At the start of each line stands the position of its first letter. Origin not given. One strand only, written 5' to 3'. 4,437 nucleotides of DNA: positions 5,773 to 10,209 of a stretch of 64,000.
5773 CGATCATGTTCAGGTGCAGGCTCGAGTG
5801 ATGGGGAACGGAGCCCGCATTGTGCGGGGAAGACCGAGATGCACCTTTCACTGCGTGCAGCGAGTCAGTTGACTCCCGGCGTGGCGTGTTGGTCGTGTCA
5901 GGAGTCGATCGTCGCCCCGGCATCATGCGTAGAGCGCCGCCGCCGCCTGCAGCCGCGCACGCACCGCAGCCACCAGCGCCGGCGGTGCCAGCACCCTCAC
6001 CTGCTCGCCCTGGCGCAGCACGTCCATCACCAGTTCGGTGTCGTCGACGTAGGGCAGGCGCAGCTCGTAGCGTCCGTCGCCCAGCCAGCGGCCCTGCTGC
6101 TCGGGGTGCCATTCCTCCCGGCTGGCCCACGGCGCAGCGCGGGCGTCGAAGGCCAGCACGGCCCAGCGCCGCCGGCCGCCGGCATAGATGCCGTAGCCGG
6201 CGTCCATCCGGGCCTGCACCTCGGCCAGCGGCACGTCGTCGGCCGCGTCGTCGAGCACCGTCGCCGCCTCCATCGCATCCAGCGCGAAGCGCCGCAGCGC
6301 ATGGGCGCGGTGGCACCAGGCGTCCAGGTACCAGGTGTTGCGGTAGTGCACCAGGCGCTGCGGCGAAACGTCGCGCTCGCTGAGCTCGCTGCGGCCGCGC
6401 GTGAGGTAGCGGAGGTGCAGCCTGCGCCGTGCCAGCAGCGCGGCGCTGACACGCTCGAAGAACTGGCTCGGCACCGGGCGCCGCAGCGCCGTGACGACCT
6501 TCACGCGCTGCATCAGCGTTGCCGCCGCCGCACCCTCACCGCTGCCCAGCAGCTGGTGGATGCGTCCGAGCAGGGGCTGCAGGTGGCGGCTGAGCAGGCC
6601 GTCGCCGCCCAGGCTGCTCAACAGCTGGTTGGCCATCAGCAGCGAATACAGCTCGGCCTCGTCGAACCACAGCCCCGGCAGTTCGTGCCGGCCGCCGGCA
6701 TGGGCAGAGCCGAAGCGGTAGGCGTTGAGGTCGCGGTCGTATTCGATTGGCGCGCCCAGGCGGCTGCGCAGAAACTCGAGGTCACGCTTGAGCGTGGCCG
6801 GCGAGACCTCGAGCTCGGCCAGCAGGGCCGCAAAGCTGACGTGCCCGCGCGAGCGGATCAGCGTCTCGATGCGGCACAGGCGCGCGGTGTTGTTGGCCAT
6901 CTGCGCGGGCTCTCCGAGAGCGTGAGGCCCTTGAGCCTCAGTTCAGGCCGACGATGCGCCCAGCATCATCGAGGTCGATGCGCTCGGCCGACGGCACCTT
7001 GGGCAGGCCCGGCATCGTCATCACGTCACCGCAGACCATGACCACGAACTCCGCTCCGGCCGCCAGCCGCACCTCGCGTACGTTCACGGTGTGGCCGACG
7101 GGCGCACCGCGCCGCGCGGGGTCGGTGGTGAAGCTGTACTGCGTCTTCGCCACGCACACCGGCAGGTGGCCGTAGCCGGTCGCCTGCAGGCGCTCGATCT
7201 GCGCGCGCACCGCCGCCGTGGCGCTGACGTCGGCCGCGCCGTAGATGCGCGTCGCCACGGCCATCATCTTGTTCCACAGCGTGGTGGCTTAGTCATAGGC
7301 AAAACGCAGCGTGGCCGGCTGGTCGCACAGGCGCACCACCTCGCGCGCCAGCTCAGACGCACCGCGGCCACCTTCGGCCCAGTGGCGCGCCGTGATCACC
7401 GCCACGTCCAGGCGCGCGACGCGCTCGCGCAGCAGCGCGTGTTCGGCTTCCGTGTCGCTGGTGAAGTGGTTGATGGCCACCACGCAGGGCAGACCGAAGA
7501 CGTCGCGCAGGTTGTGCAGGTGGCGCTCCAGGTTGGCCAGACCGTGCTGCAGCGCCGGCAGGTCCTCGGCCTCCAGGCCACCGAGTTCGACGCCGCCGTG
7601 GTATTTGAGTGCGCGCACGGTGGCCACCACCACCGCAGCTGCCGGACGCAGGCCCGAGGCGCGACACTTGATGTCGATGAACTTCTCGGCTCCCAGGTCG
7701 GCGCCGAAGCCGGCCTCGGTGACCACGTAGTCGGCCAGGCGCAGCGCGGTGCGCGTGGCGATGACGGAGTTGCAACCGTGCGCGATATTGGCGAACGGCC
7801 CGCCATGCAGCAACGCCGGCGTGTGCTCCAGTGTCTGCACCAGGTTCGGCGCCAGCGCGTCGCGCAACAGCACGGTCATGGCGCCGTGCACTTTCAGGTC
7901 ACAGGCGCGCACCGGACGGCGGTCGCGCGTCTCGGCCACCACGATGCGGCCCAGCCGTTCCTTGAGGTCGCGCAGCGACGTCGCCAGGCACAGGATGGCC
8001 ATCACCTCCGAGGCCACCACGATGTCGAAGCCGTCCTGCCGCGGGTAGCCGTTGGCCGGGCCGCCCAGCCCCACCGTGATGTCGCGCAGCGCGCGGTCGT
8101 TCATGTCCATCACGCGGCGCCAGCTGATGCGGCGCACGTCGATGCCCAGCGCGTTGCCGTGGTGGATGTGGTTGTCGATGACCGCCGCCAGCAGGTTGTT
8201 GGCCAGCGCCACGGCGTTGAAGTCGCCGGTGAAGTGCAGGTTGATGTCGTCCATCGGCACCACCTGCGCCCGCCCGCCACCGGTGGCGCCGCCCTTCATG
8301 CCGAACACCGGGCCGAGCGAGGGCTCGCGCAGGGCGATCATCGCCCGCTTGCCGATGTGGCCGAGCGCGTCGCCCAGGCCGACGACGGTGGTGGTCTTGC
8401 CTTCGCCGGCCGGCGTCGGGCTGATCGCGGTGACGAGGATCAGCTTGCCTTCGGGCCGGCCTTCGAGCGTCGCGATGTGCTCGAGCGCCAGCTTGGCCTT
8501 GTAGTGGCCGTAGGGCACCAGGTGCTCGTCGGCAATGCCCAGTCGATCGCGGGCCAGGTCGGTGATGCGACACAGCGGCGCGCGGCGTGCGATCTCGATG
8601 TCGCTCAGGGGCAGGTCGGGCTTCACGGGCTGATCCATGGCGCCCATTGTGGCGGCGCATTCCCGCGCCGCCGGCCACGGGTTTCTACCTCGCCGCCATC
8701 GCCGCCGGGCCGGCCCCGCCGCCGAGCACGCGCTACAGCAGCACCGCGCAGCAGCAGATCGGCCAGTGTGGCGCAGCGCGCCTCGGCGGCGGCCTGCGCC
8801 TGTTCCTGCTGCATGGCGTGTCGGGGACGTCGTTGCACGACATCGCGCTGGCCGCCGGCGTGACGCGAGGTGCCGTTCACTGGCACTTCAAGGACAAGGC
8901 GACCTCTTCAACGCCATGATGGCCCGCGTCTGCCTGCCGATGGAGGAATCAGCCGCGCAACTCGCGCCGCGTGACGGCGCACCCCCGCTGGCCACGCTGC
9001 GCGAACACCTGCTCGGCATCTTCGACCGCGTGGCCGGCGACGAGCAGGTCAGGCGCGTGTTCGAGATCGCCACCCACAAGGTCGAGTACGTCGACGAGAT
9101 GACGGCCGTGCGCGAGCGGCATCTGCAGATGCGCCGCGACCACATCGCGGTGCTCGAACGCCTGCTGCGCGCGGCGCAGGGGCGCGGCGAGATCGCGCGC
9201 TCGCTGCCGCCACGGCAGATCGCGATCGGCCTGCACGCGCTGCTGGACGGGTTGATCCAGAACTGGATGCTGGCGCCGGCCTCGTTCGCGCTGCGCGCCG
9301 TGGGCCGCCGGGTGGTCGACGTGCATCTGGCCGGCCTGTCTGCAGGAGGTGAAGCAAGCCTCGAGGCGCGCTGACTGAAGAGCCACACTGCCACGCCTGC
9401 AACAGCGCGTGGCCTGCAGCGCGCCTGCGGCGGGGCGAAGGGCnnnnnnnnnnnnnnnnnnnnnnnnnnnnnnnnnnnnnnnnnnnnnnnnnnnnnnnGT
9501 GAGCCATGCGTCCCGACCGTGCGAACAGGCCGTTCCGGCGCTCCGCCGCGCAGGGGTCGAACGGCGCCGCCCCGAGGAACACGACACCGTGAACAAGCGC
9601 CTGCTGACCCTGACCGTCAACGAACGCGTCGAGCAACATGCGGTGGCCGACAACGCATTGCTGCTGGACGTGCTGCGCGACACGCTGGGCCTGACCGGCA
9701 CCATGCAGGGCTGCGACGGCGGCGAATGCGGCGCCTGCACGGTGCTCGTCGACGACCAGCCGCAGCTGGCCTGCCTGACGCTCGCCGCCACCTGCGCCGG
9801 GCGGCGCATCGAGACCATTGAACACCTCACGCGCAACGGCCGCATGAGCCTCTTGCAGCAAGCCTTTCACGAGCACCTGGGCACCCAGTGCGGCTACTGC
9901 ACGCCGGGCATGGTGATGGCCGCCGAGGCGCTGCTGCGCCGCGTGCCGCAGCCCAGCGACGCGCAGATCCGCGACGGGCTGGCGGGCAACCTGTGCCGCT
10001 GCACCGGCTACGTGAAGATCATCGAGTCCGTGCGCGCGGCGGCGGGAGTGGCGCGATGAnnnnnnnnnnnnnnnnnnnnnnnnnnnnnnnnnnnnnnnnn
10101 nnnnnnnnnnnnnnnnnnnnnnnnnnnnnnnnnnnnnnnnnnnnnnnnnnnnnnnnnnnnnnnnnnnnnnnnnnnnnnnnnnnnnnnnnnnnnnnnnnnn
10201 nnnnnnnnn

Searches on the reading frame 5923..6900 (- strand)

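Call 9: search_protein_families(library=pfam, proteins=[window:5923-6900:-], max_evalue=0.001)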
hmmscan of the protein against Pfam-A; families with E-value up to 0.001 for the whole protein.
window:5923-6900:- (325 aa): 4 families
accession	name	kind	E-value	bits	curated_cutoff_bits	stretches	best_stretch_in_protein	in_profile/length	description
PF13280.12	WYL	-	5.2e-20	71.7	21.8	1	147-215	2-70/70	WYL domain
PF25583.1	WCX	-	3.5e-13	50.1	23.9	1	245-321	3-76/76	WCX domain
PF08279.18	HTH_11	-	1.6e-05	25.1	25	1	11-54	6-48/55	HTH domain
PF08220.18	HTH_DeoR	-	3.9e-05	23.7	21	1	8-45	2-39/57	DeoR-like helix-turn-helix domain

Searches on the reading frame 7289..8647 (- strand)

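Call 9: search_protein_families(library=pfam, proteins=[window:7289-8647:-], max_evalue=0.001)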
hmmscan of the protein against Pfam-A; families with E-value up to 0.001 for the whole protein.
window:7289-8647:- (452 aa): 1 family
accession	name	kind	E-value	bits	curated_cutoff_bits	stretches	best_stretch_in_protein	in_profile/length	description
PF01268.25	FTHFS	-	3e-209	696.3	27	1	15-452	2-439/556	Formate--tetrahydrofolate ligase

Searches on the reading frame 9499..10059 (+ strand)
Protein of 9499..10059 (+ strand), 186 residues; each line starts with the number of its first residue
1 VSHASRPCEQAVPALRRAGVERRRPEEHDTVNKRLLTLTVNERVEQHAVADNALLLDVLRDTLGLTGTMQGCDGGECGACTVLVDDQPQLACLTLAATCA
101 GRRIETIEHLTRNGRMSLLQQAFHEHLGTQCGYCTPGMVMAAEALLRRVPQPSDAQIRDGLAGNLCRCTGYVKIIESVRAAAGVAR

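Call 9: search_protein_families(library=pfam, proteins=[window:9499-10059:+], max_evalue=0.001)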
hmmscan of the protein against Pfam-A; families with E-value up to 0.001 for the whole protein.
window:9499-10059:+ (186 aa): 3 families
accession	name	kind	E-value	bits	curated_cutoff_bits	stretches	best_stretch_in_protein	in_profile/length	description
PF01799.25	Fer2_2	-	1e-29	102.9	30.3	1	106-179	1-75/75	[2Fe-2S] binding domain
PF00111.32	Fer2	-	1.9e-07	31.4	21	1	42-95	5-75/77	2Fe-2S iron-sulfur cluster binding domain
PF13085.11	Fer2_3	-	7.9e-06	26.3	27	1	32-106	15-88/107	2Fe-2S iron-sulfur cluster binding domain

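Call 33: search_protein_families(library=ncbifam, proteins=[window:9499-10059:+], max_evalue=1e-10)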
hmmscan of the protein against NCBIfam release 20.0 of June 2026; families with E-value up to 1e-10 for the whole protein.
window:9499-10059:+ (186 aa): 11 families
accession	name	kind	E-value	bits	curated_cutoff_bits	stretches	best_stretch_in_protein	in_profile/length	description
TIGR03193.1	4hydroxCoAred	equivalog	2.4e-74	248.2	257.8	1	35-182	1-148/148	4-hydroxybenzoyl-CoA reductase subunit gamma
NF041020.1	glyceraldDH_gamma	equivalog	3.5e-50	169.8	290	1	35-182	12-159/164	glyceraldehyde dehydrogenase subunit gamma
NF043084.2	XdhC_XDHase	equivalog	1.1e-47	161.3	217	1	36-181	3-149/151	xanthine dehydrogenase subunit XdhC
TIGR03198.1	pucE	equivalog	9.6e-47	158.2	254.3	1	35-181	3-148/151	xanthine dehydrogenase subunit E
TIGR03311.1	Se_dep_XDH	equivalog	1.1e-42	146.2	830.45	1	38-184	3-146/848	selenium-dependent xanthine dehydrogenase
TIGR02963.1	xanthine_xdhA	equivalog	6.1e-39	133.9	467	1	41-181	7-157/468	xanthine dehydrogenase small subunit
NF007387.0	PRK09908.1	equivalog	9.7e-39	132.3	212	1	37-180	10-154/159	xanthine dehydrogenase iron sulfur-binding subunit XdhC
NF008514.0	PRK11433.1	equivalog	2.4e-38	131.8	322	1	21-184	38-216/218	aldehyde dehydrogenase iron-sulfur subunit PaoA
NF045668.1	pterin_aldehy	equivalog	1.4e-37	129.3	1100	1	37-186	4-156/905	molybdopterin-dependent aldehyde oxidoreductase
TIGR02969.1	mam_aldehyde_ox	subfamily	1.4e-30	105.6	1912.3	1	40-180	8-159/1330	aldehyde oxidase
TIGR03313.1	Se_sel_red_Mo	hypoth_equivalog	6e-11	40.8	1101.9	1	75-181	38-144/951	molybdopterin-dependent oxidoreductase Mo/Fe-S-binding subunit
